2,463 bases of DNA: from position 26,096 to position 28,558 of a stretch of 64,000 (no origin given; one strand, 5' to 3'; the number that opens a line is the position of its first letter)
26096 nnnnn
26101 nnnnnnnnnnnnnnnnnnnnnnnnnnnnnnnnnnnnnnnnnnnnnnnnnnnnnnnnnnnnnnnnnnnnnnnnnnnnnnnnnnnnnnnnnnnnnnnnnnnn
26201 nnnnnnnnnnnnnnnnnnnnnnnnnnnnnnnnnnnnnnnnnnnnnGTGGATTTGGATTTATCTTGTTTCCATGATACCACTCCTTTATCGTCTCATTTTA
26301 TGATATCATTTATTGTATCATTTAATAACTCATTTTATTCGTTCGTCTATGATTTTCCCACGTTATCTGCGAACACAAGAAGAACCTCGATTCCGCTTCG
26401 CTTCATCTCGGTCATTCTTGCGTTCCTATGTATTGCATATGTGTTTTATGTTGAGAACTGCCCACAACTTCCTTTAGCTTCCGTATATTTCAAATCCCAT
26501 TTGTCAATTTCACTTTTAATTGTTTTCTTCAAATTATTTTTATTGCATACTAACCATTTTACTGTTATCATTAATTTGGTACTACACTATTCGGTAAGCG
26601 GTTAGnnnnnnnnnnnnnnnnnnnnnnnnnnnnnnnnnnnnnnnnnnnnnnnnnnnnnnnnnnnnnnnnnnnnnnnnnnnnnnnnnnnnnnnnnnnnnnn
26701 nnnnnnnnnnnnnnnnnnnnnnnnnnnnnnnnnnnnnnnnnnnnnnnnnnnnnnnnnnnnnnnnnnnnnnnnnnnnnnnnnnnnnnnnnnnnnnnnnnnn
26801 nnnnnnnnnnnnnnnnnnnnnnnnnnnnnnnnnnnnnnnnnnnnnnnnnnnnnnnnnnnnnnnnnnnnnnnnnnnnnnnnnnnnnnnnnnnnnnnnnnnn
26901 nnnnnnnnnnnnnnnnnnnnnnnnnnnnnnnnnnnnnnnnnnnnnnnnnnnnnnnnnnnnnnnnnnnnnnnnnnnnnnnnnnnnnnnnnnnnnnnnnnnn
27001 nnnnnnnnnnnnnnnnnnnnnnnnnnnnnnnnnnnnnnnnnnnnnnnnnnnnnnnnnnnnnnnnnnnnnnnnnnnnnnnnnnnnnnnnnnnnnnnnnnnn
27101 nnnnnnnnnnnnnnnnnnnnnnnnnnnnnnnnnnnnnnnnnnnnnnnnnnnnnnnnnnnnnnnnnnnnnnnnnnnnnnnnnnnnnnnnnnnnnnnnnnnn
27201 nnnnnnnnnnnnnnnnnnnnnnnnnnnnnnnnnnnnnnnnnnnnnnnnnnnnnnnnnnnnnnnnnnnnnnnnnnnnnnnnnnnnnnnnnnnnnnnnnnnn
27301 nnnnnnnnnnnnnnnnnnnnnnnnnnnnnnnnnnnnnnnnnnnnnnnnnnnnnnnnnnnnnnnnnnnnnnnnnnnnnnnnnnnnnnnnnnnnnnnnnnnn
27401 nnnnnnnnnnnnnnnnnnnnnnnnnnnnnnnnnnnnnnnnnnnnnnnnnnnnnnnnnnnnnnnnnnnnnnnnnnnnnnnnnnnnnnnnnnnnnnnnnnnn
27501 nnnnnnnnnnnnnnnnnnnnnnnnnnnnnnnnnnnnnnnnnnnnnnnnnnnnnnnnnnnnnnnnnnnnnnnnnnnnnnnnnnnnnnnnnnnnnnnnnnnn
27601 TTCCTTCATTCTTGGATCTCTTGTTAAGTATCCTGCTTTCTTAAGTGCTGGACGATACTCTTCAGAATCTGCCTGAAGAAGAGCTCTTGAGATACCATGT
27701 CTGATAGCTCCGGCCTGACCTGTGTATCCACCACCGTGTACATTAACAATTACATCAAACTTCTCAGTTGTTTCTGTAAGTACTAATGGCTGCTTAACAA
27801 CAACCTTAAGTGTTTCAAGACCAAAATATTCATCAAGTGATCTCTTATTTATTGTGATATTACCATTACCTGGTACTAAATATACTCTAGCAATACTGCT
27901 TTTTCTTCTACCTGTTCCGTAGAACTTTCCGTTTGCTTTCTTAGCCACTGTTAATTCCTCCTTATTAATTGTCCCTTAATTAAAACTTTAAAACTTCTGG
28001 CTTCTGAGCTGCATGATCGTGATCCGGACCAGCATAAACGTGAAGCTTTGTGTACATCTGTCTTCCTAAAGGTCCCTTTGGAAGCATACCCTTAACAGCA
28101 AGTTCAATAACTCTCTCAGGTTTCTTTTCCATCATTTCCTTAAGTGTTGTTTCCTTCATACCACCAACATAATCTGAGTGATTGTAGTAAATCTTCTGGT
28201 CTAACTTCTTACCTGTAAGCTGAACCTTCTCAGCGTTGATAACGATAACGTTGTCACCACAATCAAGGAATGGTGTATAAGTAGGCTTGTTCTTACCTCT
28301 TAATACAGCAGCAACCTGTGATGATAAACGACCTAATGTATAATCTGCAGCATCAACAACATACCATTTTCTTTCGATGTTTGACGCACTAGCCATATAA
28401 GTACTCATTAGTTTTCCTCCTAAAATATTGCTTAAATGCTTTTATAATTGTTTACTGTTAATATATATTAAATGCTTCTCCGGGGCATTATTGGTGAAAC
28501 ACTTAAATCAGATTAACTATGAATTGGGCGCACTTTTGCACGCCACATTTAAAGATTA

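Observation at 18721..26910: Sensor-regulator-adhesin cassette bracketed by two direct-repeat type I TA modules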

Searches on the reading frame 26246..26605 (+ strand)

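Call 73: search_protein_families(library=pfam, proteins=[window:26246-26605:+], max_evalue=0.1)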
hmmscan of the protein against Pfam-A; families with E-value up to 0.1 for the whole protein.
window:26246-26605:+ (119 aa): 1 family
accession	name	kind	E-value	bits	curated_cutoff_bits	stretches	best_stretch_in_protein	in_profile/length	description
PF10731.15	Anophelin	-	0.047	14.1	27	1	56-75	6-25/65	Thrombin inhibitor from mosquito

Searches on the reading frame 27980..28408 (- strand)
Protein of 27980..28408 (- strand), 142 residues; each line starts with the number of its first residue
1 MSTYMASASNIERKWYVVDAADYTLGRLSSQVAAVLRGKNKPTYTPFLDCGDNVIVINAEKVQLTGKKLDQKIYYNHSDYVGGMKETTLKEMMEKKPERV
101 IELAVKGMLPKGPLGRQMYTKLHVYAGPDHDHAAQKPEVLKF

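Call 6: search_protein_families(library=pfam, proteins=[window:27980-28408:-], max_evalue=0.01)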
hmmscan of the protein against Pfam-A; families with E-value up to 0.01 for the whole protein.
window:27980-28408:- (142 aa): 1 family
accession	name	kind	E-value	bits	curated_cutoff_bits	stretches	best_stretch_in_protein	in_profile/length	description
PF00572.24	Ribosomal_L13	-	1.4e-48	164.3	23.8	1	13-130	1-118/119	Ribosomal protein L13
